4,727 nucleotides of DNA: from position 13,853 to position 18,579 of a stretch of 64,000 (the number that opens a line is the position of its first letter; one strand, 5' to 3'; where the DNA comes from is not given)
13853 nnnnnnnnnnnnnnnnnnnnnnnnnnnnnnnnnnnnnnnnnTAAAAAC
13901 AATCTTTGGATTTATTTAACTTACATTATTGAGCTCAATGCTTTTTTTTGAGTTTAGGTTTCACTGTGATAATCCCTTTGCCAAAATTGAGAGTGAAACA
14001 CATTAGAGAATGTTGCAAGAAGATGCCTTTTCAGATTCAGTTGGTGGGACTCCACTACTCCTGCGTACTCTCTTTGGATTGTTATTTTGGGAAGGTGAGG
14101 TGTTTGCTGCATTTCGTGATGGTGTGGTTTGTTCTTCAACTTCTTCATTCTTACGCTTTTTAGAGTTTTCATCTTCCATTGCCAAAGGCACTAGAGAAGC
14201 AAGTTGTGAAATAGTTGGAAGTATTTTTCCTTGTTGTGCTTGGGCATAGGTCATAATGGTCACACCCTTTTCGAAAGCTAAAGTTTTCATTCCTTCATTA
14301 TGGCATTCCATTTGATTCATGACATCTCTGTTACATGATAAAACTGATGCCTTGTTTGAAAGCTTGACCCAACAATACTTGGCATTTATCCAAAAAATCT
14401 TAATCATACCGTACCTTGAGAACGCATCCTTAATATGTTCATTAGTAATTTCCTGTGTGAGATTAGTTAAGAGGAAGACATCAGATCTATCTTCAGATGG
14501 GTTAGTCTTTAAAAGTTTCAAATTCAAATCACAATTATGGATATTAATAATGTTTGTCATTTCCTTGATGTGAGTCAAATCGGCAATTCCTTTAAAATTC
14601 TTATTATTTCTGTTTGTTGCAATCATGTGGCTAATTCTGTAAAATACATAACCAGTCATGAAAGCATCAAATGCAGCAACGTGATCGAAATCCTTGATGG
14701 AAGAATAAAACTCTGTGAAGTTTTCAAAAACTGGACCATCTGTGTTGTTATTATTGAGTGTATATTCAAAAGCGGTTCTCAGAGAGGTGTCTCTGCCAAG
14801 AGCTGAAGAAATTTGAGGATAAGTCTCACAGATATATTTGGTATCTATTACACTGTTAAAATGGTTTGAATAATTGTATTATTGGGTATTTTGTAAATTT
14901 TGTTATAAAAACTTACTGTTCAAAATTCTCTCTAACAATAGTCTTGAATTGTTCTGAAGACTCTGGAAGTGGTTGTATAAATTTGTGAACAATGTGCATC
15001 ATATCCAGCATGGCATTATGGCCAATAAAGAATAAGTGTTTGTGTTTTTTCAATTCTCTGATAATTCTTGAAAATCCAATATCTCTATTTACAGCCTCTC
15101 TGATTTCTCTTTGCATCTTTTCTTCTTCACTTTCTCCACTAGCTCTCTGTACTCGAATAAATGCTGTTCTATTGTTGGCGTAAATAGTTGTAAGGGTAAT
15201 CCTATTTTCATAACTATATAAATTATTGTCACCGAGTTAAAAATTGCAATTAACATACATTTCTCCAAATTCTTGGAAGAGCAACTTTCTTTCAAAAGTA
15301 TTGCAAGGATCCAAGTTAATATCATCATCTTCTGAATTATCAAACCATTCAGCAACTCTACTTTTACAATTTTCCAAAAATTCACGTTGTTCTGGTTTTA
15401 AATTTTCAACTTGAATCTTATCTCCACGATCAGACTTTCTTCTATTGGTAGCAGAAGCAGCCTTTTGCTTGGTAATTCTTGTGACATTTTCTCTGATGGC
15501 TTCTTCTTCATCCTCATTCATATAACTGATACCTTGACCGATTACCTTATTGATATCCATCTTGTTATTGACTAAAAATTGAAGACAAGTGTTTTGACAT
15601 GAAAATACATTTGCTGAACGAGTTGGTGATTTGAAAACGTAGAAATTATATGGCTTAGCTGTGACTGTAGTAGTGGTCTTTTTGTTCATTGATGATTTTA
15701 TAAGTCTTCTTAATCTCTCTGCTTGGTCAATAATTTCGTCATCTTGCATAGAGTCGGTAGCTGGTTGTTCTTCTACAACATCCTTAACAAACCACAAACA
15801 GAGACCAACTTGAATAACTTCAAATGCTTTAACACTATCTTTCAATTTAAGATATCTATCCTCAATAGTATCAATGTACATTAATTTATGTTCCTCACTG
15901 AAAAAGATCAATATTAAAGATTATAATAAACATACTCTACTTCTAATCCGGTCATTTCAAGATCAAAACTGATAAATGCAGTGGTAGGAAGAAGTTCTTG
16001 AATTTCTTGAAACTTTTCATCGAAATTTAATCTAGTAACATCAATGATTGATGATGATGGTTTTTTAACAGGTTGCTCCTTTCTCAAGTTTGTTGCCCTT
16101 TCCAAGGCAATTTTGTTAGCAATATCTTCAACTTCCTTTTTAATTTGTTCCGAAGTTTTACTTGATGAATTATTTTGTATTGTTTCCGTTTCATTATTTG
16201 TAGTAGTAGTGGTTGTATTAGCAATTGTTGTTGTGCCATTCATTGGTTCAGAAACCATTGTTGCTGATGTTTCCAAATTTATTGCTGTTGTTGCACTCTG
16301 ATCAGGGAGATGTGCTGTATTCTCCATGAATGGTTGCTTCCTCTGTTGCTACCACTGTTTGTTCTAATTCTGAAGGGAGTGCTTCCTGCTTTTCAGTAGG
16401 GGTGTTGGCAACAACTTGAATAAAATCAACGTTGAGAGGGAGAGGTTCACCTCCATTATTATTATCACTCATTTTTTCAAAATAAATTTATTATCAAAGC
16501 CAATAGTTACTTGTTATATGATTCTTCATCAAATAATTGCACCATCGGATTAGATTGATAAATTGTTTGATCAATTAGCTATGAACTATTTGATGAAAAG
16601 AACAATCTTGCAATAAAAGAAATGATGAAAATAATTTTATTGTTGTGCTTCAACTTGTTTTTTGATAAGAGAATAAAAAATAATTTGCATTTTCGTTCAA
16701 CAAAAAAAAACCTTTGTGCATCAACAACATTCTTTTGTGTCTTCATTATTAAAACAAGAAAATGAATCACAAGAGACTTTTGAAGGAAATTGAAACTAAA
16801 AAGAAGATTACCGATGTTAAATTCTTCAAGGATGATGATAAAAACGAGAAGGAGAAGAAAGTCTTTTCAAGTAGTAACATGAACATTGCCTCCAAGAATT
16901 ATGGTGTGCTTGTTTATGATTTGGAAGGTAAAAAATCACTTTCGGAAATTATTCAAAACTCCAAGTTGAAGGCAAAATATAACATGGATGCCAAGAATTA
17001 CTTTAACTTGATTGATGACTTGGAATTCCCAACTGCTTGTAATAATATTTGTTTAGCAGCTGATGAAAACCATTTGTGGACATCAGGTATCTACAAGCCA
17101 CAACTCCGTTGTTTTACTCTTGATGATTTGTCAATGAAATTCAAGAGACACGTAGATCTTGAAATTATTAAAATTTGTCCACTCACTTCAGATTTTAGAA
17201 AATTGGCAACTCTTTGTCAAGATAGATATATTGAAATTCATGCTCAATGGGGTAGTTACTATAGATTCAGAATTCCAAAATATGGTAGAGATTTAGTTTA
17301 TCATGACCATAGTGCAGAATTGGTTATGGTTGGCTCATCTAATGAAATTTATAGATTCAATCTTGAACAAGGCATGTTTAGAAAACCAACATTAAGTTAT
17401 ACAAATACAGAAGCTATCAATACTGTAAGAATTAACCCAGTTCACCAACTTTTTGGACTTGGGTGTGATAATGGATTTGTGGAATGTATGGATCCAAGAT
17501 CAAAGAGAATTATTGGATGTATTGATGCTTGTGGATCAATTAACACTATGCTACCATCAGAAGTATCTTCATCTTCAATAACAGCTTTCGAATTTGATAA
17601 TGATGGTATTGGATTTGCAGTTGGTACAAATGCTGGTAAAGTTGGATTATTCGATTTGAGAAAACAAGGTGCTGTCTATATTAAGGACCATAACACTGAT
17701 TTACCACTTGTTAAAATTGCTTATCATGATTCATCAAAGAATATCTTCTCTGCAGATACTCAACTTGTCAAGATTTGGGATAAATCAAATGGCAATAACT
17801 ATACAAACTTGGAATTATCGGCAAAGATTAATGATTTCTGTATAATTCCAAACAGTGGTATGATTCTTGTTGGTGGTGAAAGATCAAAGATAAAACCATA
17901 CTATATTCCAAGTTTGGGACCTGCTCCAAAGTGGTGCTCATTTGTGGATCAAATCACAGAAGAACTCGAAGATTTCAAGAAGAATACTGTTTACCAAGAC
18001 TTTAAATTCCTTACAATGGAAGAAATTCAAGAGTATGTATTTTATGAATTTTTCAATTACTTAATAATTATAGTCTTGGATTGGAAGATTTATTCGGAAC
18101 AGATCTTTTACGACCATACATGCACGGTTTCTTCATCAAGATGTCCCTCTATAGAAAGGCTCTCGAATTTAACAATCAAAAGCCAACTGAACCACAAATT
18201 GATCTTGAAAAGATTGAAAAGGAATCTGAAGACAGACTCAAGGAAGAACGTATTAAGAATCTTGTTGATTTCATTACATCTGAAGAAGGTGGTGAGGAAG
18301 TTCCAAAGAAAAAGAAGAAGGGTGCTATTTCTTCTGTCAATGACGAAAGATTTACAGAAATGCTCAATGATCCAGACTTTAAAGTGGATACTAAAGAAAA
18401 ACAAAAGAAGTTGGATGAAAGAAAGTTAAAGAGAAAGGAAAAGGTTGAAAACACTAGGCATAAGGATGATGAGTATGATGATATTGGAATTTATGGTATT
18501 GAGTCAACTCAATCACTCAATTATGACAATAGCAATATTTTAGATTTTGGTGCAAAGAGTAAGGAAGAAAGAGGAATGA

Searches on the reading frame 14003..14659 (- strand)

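Call 75: search_protein_families(library=pfam, proteins=[window:14003-14659:-], max_evalue=0.0001)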
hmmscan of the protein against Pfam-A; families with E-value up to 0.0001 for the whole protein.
window:14003-14659:- (218 aa): 1 family
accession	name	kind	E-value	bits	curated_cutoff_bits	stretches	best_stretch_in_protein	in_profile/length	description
PF08675.17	RNA_bind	-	3.9e-05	24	27.9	0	53-108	3-57/79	RNA binding domain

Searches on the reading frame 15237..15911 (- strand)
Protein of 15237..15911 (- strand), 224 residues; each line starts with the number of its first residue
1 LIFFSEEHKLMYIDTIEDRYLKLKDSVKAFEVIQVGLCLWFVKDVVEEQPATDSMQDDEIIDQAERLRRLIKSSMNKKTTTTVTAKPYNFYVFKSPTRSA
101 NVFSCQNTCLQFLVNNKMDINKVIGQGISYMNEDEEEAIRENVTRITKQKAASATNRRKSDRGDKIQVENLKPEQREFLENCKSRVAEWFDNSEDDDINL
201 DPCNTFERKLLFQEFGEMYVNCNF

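Call 75: search_protein_families(library=pfam, proteins=[window:15237-15911:-], max_evalue=0.0001)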
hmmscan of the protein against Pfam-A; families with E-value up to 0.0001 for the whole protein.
window:15237-15911:- (224 aa): 1 family
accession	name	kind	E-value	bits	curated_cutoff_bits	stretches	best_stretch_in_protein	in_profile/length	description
PF04857.26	CAF1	-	2.3e-30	106.4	24.2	1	6-191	36-169/320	CAF1 family ribonuclease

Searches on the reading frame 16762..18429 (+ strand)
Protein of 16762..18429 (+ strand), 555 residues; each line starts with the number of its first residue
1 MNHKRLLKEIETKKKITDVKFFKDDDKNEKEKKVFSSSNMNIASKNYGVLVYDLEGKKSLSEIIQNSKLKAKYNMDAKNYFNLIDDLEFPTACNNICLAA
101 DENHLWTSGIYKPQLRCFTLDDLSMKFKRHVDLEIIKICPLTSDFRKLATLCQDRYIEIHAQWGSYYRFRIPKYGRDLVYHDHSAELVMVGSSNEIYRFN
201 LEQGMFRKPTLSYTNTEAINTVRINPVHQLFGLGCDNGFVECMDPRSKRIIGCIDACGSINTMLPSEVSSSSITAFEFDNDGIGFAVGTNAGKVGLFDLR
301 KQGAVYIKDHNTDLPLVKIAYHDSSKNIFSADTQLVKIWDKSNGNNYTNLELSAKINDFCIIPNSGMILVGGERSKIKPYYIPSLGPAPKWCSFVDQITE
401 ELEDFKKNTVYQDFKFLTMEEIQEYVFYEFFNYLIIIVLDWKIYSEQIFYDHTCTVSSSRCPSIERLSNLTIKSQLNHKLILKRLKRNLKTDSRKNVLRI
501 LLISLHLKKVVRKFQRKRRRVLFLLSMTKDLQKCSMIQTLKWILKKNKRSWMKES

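Call 6: search_protein_families(library=pfam, proteins=[window:16762-18429:+], max_evalue=0.001)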
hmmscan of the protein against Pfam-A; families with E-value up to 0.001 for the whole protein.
window:16762-18429:+ (555 aa): 9 families
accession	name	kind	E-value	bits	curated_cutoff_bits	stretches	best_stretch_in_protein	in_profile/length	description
PF23098.1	Beta-prop_NOL10_N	-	1.8e-59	202.2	27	1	48-405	8-381/385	Nucleolar protein 10-like, N-terminal domain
PF24814.1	WD40_Prp19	-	7.3e-11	42.1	320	1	187-372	105-279/281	Prp19 WD40 domain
PF25173.1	Beta-prop_WDR3_1st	-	2.7e-09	37.4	154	1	187-381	2-183/184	WDR3 first beta-propeller domain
PF23414.1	Beta-prop_EML_2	-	3e-09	37.1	90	1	178-350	4-162/266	Echinoderm microtubule-associated protein second beta-propeller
PF25174.1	Beta-prop_THOC3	-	5.7e-09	35.8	305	1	135-368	49-269/272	THOC3 beta-propeller domain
PF24807.1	WD40_CDC20-Fz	-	1.1e-08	35.2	200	1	185-347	20-170/292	CDC20/Fizzy WD40 domain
PF25171.1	Beta-prop_WDR36-Utp21_1st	-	5.9e-07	29.6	80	0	188-320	135-243/266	WDR36/Utp21 first beta-propeller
PF24796.1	WDR55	-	8.5e-06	25.5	200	0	262-362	45-146/296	WDR55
PF24817.1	WD40_WDHD1_1st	-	3.1e-05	23.8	109.9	0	267-334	219-286/291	WDHD1 first WD40 domain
